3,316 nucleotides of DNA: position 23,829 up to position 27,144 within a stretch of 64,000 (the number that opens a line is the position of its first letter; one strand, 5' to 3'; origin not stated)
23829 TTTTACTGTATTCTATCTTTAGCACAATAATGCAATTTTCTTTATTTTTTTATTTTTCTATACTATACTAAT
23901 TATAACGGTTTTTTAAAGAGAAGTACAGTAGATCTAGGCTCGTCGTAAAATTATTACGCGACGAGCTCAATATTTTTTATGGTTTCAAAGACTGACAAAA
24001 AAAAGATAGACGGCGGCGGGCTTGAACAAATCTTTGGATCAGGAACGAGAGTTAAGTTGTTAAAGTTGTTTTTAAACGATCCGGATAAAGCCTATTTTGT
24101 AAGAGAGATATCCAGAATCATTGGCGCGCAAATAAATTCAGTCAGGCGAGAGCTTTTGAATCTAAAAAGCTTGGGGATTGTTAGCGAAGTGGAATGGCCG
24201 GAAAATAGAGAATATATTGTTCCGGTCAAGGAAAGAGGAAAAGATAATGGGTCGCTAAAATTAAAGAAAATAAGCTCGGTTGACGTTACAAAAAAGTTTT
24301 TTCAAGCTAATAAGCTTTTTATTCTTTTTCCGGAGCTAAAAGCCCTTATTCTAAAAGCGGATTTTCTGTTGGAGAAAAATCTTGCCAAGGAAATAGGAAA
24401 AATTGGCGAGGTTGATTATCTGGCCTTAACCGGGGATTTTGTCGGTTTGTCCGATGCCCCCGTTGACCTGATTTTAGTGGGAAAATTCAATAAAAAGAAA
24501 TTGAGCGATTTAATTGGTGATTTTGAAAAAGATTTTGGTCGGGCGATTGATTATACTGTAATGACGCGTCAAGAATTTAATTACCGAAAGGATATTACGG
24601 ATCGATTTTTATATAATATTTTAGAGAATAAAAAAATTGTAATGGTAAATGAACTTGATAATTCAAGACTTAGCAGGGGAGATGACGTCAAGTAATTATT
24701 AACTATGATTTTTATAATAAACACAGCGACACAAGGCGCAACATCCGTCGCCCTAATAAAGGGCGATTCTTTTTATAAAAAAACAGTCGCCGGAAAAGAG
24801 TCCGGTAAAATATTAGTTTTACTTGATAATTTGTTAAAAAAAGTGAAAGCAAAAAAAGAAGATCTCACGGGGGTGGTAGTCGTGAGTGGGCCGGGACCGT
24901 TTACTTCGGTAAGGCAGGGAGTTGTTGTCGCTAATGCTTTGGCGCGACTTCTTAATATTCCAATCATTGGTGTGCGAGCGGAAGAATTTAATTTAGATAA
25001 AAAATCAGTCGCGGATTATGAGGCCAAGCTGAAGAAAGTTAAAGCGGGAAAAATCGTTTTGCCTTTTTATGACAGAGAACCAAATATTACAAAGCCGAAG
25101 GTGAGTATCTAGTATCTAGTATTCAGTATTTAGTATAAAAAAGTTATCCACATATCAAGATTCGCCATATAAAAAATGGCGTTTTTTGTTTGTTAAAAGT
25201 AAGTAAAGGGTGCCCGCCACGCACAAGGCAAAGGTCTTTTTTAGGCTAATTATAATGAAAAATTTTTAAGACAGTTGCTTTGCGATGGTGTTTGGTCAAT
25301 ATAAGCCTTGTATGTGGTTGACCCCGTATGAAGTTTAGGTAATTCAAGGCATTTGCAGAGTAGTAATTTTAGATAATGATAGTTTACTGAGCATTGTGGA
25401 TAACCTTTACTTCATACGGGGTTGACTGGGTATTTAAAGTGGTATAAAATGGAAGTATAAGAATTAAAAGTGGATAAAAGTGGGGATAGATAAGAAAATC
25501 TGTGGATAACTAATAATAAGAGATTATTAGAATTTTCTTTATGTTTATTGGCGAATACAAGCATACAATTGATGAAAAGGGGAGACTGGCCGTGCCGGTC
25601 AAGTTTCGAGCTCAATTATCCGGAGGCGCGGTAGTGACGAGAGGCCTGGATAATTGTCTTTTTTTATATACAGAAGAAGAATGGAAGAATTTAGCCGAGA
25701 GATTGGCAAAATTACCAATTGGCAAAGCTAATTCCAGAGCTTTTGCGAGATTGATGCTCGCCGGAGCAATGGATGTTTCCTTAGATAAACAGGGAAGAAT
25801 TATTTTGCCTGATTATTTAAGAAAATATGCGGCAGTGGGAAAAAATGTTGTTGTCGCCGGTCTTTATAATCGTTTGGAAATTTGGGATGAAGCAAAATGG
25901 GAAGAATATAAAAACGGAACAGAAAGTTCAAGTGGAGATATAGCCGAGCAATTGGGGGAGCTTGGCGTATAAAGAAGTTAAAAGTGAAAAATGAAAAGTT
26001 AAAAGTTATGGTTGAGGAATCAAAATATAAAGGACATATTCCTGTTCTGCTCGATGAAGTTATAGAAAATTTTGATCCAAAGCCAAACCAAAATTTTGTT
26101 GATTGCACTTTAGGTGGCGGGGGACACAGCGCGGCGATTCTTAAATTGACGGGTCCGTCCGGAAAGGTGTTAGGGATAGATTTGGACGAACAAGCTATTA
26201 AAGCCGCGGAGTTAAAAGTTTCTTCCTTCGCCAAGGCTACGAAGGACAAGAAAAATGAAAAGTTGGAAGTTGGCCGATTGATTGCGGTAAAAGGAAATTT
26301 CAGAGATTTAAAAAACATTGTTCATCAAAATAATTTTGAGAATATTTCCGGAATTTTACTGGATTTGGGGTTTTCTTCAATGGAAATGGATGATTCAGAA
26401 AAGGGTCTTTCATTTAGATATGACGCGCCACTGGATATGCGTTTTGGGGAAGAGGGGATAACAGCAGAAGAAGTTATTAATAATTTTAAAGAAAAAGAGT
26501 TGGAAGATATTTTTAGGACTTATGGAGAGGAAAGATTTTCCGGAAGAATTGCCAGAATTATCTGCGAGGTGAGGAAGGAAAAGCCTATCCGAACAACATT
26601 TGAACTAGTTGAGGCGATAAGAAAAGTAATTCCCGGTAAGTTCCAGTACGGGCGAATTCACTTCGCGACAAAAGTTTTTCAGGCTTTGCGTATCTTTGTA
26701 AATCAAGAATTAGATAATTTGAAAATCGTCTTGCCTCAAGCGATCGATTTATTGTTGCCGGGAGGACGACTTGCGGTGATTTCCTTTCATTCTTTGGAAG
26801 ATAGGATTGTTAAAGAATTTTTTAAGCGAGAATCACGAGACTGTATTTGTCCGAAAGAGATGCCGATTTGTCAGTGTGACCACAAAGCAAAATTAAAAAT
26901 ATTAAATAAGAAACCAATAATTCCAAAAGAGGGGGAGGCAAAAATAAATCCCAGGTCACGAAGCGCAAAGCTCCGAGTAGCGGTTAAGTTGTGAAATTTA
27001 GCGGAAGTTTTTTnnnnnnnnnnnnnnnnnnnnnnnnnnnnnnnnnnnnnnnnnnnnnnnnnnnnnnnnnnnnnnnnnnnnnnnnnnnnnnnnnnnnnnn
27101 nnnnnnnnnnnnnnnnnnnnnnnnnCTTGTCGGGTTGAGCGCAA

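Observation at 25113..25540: Cluster of three perfect DnaA boxes plus MraZ-type direct repeats in the 430-bp gap upstream of mraZ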

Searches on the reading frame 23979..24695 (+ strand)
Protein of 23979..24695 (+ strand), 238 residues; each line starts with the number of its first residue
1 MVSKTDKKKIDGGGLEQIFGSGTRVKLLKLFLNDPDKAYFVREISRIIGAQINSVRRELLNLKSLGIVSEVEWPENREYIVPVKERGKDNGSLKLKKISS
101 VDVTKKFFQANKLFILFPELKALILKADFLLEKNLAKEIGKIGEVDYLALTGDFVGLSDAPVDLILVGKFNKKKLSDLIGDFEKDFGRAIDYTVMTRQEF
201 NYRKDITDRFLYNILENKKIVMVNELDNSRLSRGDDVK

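Call 11: search_protein_families(library=pfam, proteins=[window:23979-24695:+])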
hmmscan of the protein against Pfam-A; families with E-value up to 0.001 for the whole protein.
window:23979-24695:+ (238 aa): 0 families

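Call 48: search_protein_families(library=pfam, proteins=[window:23979-24695:+], max_evalue=10)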
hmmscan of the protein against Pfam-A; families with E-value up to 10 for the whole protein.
window:23979-24695:+ (238 aa): 1 family
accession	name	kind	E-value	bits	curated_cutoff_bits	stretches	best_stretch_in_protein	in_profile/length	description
PF01022.26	HTH_5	-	0.11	12.8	22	1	23-69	3-46/47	Bacterial regulatory protein, arsR family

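Call 49: search_protein_families(library=ncbifam, proteins=[window:23979-24695:+], max_evalue=1)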
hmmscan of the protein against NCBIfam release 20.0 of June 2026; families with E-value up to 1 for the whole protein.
window:23979-24695:+ (238 aa): 0 families

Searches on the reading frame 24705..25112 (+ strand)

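Call 11: search_protein_families(library=pfam, proteins=[window:24705-25112:+])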
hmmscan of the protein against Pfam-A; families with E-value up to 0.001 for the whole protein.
window:24705-25112:+ (135 aa): 1 family
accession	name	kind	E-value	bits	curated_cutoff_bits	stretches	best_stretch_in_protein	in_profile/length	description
PF00814.31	TsaD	-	4.2e-14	53.3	24.8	1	34-91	31-88/264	tRNA N6-adenosine threonylcarbamoyltransferase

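Call 49: search_protein_families(library=ncbifam, proteins=[window:24705-25112:+], max_evalue=1)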
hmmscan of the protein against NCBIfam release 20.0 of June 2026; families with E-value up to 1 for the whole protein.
window:24705-25112:+ (135 aa): 6 families
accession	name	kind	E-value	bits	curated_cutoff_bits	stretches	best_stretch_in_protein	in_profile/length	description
TIGR03725.1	T6A_YeaZ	equivalog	4.5e-18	66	69.3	1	3-92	2-93/212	tRNA (adenosine(37)-N6)-threonylcarbamoyltransferase complex dimerization subunit type 1 TsaB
TIGR03723.1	T6A_TsaD_YgjD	equivalog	6.8e-07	28.7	296.1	1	34-91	51-108/314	tRNA (adenosine(37)-N6)-threonylcarbamoyltransferase complex transferase subunit TsaD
TIGR03722.2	arch_KAE1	equivalog_domain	1.5e-06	27.6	375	1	29-91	43-105/323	KEOPS complex N(6)-L-threonylcarbamoyladenine synthase Kae1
TIGR00329.1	gcp_kae1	subfamily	3.2e-06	26.6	207.8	1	35-90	51-106/305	tRNA (adenosine(37)-N6)-threonylcarbamoyltransferase complex transferase subunit TsaD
NF007174.0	PRK09605.1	equivalog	0.0001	20.9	447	1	31-90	47-106/535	bifunctional N(6)-L-threonylcarbamoyladenine synthase/serine/threonine protein kinase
NF009148.0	PRK12496.1-5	equivalog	0.052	13.4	243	1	1-59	1-60/163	hypothetical protein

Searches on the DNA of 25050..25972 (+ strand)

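Call 37: search_rna_families(source=window, start=25050, end=25650, threshold=evalue, max_evalue=10)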
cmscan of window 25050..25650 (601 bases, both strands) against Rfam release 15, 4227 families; matches with E-value up to 10: 7.
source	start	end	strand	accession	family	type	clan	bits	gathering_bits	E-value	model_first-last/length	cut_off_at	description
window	25317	25426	+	RF04108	mir-2513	Gene; miRNA;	-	22.5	89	0.084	1-120/120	no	mir-2513 microRNA precursor family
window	25353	25433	+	RF01428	snoR128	Gene; snRNA; snoRNA; CD-box;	-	18.1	40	9.6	1-91/91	no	small nucleolar RNA snoR128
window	25068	25159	-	RF00296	snoR16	Gene; snRNA; snoRNA; CD-box;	-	17.2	45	7.6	1-86/86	no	Small nucleolar RNA R16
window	25622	25650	-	RF04237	mir-1490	Gene; miRNA;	-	16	75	0.87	49-77/77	5'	mir-1490 microRNA precursor family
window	25057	25136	-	RF01694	Bacteroides-1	Gene; sRNA;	-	16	43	6.2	1-82/82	no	Bacteroides-1 RNA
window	25320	25425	+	RF03338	MIR4416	Gene; miRNA;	-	15.9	70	1.1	1-147/147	no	MIR4416 microRNA precursor family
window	25340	25388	-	RF01833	astro_FSE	Cis-reg; frameshift_element;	-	12.6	70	2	1-55/55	no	ribosomal frameshift site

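Call 54: search_rna_families(sources=[L111, L131, L133, L169, L170, L192, L198, L203, L207, L001, L008], threshold=gathering)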
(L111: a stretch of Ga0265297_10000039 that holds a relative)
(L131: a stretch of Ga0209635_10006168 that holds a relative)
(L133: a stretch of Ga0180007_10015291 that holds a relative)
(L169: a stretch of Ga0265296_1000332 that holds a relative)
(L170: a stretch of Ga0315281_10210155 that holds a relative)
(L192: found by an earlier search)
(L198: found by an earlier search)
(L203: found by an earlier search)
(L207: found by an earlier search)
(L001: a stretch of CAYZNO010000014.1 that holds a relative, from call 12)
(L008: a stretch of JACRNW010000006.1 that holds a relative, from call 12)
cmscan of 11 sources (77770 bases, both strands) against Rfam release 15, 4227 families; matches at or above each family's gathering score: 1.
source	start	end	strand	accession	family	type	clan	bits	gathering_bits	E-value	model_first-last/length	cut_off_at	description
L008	3084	3234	+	RF00557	L10_leader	Cis-reg; leader;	-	47.7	44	0.00018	1-138/138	no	Ribosomal protein L10 leader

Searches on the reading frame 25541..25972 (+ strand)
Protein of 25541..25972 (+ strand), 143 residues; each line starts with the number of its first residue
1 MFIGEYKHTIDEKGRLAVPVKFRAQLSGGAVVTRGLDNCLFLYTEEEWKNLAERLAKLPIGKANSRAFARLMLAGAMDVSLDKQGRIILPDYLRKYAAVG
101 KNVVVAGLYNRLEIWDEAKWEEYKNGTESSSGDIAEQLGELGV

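Call 11: search_protein_families(library=pfam, proteins=[window:25541-25972:+])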
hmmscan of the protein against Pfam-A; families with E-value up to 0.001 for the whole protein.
window:25541-25972:+ (143 aa): 1 family
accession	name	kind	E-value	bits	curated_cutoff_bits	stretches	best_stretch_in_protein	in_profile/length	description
PF02381.23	MraZ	-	9.6e-40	134.9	23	2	1-70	1-71/72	MraZ protein, putative antitoxin-like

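Call 12: find_related_loci(query=window:25541-25972:+, collection=genome_contigs, flank=10000)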
Query window:25541-25972:+ (143 aa) in genome_contigs; peptide patterns used: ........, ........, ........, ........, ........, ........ (x = any residue, [..] = any of these).
581 stretches matched a pattern; 523 encode a relative of the query (tblastn E <= 1e-3); the best 80 are kept; 80 distinct loci.
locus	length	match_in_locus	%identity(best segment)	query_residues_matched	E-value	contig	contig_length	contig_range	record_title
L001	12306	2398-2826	89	1-143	2e-83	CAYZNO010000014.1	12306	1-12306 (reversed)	MAG TPA_asm: uncultured Gammaproteobacteria bacterium isolate binchicken_co274_53 genome assembly, contig: NODE_12782_le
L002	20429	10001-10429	87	1-143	2e-82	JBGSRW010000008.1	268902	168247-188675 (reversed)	MAG: Patescibacteria group bacterium isolate JTS-AC368 k141_3947818, whole genome shotgun sequence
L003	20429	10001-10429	85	1-143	9e-82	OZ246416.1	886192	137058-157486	MAG: uncultured Gammaproteobacteria bacterium isolate binchicken_co266_193 genome assembly, chromosome: 1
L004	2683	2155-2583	85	1-143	4e-82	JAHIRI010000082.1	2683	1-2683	MAG: Patescibacteria group bacterium isolate MM_PC_MetaG.mb.12 MM_PC_MetaG.mb.12_k141_1813315, whole genome shotgun sequ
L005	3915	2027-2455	84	1-143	9e-81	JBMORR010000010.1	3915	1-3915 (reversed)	MAG: Patescibacteria group bacterium isolate Betzabe_MAG185 MAG185_10, whole genome shotgun sequence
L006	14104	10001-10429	84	1-143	2e-80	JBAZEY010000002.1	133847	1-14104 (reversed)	MAG: Patescibacteria group bacterium isolate SO_2017_LW3_137 NODE_208_length_133847_cov_6.419040_LW162_2017, whole genom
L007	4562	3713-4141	84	1-143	4e-80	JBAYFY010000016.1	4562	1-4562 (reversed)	MAG: Candidatus Buchananbacteria bacterium isolate SO_2016_GW1_112 scaffold37089_OW334_2016, whole genome shotgun sequen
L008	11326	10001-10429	84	1-143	1e-79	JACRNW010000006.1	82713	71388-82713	MAG: Candidatus Falkowbacteria bacterium isolate NC_groundwater_1945_Pr3_S-0.2um_44_4 scaffold_42751, whole genome shotg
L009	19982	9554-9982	80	1-143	8e-77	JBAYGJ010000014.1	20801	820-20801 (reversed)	MAG: Patescibacteria group bacterium isolate SO_2016_GW1_122 scaffold04425_OW334_2016, whole genome shotgun sequence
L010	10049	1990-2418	79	1-143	4e-76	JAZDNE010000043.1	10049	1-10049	MAG: bacterium isolate MEGAHIT-group-0.699 k141_1208201, whole genome shotgun sequence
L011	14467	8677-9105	79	1-143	5e-76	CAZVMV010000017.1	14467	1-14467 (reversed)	MAG TPA_asm: uncultured Gammaproteobacteria bacterium isolate SRP173033_co2_263 genome assembly, contig: NODE_1916_lengt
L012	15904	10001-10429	79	1-143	3e-76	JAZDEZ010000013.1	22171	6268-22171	MAG: Patescibacteria group bacterium isolate MEGAHIT-group-0.176 k141_11227425, whole genome shotgun sequence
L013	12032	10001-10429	78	1-143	3e-75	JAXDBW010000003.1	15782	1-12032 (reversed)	MAG: Patescibacteria group bacterium isolate POMEDNA-B28 Raw2_k127_1677979, whole genome shotgun sequence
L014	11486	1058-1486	78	1-143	2e-75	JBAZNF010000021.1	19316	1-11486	MAG: Patescibacteria group bacterium isolate SO_2017_LW4_60 scaffold_5626_c1_LW137-91_2017, whole genome shotgun sequenc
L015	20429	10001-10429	78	1-143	3e-75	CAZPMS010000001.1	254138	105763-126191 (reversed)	MAG TPA_asm: uncultured Gammaproteobacteria bacterium isolate SRP200020_co3_238 genome assembly, contig: NODE_14_length_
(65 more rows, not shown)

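Call 46: find_encoding_contigs(protein=window:25541-25972:+, flank=3000, max_places=10)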
Protein window:25541-25972:+ (143 aa): 24 contigs read that carry it; 10 places shown.
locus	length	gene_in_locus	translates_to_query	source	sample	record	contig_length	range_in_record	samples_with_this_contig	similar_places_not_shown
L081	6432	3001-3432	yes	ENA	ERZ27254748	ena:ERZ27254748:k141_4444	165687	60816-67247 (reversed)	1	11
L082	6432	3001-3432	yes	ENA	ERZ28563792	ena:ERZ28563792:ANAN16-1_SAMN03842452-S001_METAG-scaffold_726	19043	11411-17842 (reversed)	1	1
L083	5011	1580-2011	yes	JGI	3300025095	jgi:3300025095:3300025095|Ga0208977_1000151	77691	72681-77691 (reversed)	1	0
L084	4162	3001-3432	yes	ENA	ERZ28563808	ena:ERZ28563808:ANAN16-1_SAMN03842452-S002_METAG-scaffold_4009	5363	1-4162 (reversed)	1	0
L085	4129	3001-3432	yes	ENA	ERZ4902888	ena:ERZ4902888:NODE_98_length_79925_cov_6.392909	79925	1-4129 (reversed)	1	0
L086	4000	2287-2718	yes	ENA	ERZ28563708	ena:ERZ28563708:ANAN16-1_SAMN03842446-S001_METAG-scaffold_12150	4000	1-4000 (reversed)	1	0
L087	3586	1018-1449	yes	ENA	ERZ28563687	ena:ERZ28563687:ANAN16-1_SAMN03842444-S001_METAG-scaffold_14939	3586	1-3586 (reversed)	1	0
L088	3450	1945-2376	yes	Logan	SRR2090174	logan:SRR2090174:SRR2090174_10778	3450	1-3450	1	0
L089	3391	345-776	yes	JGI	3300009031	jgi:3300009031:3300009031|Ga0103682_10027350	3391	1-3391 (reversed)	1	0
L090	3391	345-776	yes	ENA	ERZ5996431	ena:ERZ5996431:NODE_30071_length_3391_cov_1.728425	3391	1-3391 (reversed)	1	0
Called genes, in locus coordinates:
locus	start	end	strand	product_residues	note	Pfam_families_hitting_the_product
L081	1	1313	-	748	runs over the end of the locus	-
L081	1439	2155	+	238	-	-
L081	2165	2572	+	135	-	PF00814:TsaD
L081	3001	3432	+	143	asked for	PF02381:MraZ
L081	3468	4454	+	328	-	PF01795:Methyltransf_5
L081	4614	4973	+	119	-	-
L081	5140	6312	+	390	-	PF01702:TGT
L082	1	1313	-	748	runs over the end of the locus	-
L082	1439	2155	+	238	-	-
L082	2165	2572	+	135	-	PF00814:TsaD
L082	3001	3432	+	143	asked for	PF02381:MraZ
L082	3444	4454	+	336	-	PF01795:Methyltransf_5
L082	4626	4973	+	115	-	-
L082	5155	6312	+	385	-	PF01702:TGT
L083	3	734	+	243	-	?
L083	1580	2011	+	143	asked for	PF02381:MraZ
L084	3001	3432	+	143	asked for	PF02381:MraZ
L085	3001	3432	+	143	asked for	PF02381:MraZ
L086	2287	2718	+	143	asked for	PF02381:MraZ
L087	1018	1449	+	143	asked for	PF02381:MraZ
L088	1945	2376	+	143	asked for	PF02381:MraZ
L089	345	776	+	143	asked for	PF02381:MraZ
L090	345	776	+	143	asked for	PF02381:MraZ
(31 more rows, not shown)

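Call 49: search_protein_families(library=ncbifam, proteins=[window:25541-25972:+], max_evalue=1)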
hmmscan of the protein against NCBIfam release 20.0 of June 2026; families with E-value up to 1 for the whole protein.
window:25541-25972:+ (143 aa): 9 families
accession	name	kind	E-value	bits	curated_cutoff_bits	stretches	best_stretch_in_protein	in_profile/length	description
TIGR00242.1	TIGR00242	equivalog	4.9e-44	149.8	98.35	1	1-141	1-142/144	division/cell wall cluster transcriptional repressor MraZ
NF001476.0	PRK00326.2-2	equivalog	2.1e-27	95.8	162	1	1-126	4-141/163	division/cell wall cluster transcriptional repressor MraZ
NF001482.0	PRK00326.3-4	equivalog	4.9e-27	94.6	168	1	1-141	1-158/160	division/cell wall cluster transcriptional repressor MraZ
NF001477.0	PRK00326.2-4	equivalog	1.9e-18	66.8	162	1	1-125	3-132/155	division/cell wall cluster transcriptional repressor MraZ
NF001483.0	PRK00326.3-5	equivalog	8.4e-14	52.1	239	1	2-129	3-136/155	division/cell wall cluster transcriptional repressor MraZ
NF001475.0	PRK00326.2-1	equivalog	2.5e-11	43.7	257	1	2-127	4-134/149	division/cell wall cluster transcriptional repressor MraZ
TIGR03961.1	rSAM_PTO1314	hypoth_equivalog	0.011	15.1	306.05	1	77-128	249-297/332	PTO1314 family radical SAM protein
NF040962.1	near_HgcAB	equivalog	0.012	15.4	70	1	79-99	8-28/70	HgcAB-associated protein HgcC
TIGR01439.1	lp_hng_hel_AbrB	domain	0.018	14.8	28.3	0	9-26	3-20/44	transcriptional regulator, AbrB family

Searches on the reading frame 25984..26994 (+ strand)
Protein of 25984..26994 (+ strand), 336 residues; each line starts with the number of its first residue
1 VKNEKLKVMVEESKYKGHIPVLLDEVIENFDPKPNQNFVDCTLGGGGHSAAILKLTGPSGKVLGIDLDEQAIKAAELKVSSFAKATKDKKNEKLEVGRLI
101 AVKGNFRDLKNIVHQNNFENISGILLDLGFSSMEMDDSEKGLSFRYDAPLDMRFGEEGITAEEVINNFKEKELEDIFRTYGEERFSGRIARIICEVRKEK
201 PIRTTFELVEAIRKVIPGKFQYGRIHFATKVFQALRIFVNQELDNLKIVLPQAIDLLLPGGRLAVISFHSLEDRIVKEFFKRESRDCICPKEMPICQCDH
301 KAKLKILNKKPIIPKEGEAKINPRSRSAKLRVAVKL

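Call 11: search_protein_families(library=pfam, proteins=[window:25984-26994:+])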
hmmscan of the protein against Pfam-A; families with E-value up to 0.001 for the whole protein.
window:25984-26994:+ (336 aa): 4 families
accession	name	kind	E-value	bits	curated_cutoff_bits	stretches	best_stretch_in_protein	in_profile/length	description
PF01795.25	Methyltransf_5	-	1.1e-110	370.4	27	1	17-335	3-308/309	MraW methylase family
PF13847.12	Methyltransf_31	-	0.00024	21.2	27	0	33-77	2-46/145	Methyltransferase domain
PF01209.24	Ubie_methyltran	-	0.00031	20.6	20.1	0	28-84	41-97/233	ubiE/COQ5 methyltransferase family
PF01728.25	FtsJ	-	0.00097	19.5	24.1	0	23-112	9-81/181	FtsJ-like methyltransferase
